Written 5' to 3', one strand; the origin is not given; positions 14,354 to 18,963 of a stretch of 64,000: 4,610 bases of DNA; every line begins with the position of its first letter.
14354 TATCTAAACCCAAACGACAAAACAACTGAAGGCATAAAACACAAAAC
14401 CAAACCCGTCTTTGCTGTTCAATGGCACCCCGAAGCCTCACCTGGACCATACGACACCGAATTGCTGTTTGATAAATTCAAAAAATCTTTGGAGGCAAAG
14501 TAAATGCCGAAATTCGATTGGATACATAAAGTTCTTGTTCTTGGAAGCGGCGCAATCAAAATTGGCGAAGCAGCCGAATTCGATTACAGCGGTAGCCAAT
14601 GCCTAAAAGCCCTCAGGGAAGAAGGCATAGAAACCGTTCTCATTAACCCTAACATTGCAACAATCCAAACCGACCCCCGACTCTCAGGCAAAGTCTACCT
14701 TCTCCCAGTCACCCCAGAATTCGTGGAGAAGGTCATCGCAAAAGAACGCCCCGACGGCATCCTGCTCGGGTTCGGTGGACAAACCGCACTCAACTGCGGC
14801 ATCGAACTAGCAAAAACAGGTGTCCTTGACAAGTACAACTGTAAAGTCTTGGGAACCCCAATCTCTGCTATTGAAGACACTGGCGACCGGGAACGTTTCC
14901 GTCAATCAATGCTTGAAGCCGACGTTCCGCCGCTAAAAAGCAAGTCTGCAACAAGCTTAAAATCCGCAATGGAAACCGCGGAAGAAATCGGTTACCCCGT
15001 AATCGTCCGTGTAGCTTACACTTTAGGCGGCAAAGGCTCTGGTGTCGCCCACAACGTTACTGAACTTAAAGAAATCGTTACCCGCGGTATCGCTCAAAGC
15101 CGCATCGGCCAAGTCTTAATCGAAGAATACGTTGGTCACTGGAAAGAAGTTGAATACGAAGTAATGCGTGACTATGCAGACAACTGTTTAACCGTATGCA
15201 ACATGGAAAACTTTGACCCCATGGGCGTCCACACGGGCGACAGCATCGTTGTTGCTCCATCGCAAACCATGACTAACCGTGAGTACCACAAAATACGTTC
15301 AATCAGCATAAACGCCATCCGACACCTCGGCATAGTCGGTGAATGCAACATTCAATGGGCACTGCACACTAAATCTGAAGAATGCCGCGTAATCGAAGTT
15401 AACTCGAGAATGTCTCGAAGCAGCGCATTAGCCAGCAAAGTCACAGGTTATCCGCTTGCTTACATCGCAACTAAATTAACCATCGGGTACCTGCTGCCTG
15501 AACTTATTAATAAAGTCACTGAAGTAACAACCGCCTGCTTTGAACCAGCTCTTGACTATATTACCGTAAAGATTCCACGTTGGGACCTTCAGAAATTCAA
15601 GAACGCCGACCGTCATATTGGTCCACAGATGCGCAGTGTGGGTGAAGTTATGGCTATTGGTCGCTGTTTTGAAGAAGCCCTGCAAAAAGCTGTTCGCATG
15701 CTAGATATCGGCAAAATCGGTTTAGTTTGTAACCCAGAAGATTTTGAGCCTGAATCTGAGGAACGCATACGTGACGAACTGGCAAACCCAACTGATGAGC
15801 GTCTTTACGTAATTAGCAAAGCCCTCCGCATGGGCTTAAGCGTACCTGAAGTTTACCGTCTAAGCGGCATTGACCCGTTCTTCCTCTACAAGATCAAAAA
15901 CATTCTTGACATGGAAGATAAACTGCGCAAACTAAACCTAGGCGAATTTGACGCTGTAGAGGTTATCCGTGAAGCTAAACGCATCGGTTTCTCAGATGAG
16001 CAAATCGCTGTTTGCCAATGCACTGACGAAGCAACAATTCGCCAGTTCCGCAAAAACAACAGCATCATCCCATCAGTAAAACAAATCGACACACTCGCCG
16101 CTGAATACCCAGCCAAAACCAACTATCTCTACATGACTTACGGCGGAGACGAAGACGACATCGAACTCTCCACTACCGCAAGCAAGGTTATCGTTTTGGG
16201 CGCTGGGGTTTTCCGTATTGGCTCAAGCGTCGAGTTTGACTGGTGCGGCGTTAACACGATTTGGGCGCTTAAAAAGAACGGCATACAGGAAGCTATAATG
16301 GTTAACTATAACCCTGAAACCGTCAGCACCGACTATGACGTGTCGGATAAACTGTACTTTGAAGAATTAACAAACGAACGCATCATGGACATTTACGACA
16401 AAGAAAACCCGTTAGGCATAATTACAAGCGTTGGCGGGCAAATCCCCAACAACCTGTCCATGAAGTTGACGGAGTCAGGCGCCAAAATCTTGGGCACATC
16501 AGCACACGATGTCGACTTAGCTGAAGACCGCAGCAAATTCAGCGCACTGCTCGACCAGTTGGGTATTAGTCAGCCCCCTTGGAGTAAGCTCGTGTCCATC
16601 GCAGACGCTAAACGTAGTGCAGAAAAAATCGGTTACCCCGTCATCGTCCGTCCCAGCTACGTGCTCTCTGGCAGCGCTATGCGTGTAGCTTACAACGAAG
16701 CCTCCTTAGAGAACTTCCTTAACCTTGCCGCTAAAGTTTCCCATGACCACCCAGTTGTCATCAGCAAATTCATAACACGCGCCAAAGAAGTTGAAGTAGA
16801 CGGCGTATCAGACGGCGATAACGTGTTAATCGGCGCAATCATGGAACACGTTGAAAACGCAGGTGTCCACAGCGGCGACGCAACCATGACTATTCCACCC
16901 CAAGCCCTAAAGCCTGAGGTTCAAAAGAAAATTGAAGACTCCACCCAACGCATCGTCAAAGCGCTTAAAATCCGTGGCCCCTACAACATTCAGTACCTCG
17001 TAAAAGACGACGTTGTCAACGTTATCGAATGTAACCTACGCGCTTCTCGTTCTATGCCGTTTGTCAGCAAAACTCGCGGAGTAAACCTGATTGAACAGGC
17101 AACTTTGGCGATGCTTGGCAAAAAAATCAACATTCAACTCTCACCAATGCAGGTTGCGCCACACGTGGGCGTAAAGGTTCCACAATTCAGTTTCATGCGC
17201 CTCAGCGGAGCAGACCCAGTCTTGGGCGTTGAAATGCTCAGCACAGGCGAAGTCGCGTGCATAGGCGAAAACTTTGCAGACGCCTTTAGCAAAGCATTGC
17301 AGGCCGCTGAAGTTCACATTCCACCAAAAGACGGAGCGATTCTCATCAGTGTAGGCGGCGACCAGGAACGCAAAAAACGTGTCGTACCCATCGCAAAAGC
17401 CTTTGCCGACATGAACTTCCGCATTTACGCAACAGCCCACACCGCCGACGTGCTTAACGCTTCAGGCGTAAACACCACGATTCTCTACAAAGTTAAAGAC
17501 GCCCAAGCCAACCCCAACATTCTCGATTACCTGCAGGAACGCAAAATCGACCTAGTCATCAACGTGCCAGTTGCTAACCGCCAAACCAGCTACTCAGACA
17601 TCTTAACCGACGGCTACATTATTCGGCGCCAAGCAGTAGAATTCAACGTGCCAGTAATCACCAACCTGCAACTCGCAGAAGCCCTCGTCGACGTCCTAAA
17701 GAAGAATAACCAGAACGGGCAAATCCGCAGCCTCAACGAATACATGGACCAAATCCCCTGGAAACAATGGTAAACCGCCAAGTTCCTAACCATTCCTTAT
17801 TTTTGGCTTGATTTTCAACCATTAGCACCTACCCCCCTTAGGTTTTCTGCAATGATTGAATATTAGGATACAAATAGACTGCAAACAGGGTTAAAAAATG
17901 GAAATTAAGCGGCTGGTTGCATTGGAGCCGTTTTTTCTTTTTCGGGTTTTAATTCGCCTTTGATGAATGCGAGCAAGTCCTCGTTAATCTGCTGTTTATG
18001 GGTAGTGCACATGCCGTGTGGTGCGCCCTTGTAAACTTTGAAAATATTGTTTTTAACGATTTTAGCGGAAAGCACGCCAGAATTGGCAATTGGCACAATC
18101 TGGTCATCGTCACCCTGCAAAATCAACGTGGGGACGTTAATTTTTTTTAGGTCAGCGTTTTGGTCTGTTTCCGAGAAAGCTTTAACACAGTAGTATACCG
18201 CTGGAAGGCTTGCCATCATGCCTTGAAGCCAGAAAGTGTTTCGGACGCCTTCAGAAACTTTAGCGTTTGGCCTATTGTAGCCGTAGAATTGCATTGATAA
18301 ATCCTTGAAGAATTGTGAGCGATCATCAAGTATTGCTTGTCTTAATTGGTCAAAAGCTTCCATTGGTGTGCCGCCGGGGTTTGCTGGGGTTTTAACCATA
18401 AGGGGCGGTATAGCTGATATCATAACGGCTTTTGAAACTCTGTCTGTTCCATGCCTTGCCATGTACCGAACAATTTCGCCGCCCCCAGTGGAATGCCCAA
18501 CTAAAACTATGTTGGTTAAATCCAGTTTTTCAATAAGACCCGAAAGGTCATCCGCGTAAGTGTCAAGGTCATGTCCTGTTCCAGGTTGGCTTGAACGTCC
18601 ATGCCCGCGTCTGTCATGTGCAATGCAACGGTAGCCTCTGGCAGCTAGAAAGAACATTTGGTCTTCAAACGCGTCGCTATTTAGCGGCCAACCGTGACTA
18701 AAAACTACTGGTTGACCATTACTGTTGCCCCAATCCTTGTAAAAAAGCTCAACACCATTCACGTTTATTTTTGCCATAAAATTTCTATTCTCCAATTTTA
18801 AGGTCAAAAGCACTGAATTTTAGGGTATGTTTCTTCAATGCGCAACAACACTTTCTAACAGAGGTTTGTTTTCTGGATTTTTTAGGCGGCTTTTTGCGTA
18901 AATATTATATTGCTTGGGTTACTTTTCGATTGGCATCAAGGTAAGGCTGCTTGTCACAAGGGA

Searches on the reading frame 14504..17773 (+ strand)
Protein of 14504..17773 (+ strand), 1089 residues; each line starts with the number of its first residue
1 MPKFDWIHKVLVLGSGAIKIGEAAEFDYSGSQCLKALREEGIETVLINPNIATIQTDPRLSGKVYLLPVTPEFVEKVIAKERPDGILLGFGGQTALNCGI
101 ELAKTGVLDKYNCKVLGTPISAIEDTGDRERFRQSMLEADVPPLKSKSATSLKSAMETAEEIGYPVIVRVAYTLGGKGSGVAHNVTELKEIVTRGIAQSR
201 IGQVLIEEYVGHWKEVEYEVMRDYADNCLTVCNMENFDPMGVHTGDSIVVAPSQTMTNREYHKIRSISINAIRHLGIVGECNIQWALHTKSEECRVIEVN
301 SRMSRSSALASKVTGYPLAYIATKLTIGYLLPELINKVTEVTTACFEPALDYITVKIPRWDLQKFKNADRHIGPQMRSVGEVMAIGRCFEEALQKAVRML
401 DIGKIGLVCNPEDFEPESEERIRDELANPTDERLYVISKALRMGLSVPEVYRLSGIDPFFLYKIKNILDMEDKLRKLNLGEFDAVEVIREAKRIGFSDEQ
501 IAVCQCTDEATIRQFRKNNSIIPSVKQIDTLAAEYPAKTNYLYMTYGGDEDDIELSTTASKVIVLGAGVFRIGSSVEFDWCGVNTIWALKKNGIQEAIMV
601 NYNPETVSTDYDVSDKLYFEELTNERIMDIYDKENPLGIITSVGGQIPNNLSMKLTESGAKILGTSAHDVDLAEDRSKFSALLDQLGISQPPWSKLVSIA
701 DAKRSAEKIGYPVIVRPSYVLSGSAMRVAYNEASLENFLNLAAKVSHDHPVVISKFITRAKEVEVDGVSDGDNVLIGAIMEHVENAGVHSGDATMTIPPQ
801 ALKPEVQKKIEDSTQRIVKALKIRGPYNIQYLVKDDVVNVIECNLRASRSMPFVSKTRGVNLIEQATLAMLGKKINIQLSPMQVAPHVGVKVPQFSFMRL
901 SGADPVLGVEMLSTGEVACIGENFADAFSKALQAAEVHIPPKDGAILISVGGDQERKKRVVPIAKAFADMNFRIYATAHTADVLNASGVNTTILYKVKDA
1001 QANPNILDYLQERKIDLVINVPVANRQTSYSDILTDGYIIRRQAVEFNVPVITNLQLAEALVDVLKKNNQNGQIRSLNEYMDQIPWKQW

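Call 71: search_protein_families(library=pfam, proteins=[window:14504-17773:+], max_evalue=0.0001)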
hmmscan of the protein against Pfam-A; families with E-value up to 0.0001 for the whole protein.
window:14504-17773:+ (1089 aa): 8 families
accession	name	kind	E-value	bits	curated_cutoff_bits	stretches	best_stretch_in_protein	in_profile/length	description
PF02786.22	CPSase_L_D2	-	7.2e-107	356.1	19.8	2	128-333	1-210/211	Carbamoyl-phosphate synthase L chain, ATP binding domain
PF25596.1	CPSase_L_D1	-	1.5e-88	292.9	27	2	8-124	3-117/118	Carbamoyl phosphate synthase preATP-grasp domain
PF02787.25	CPSase_L_D3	-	5.8e-26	90.7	26.6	1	425-503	2-78/80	Carbamoyl-phosphate synthetase large chain, oligomerisation domain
PF07478.18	Dala_Dala_lig_C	-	3.4e-20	72.9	24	2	682-844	1-173/204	D-ala D-ala ligase C-terminus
PF02222.28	ATP-grasp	-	3.8e-19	69.5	27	2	682-846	2-162/179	ATP-grasp domain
PF02142.27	MGS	-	1.9e-18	66.8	24.1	1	960-1053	2-94/94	MGS-like domain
PF15632.11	ATPgrasp_Ter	-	8.5e-10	38.9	29.1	1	807-873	46-111/131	ATP-grasp in the biosynthetic pathway with Ter operon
PF02655.19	ATP-grasp_3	-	1e-06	29.4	23.2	0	675-846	3-156/160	ATP-grasp domain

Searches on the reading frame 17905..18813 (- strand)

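Call 71: search_protein_families(library=pfam, proteins=[window:17905-18813:-], max_evalue=0.0001)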
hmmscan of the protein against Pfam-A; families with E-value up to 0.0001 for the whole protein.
window:17905-18813:- (302 aa): 4 families
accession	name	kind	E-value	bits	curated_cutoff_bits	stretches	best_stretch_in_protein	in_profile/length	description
PF00561.26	Abhydrolase_1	-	2.2e-30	106.6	25.8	1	35-268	2-240/245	alpha/beta hydrolase fold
PF12146.15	Hydrolase_4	-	7.4e-25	88.1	27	1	36-268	7-234/239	Serine aminopeptidase, S33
PF12697.13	Abhydrolase_6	-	1.9e-21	78.2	26.3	1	36-266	1-204/217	Alpha/beta hydrolase family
PF00326.27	Peptidase_S9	-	4.1e-06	26.9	22.6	0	217-289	139-211/213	Prolyl oligopeptidase family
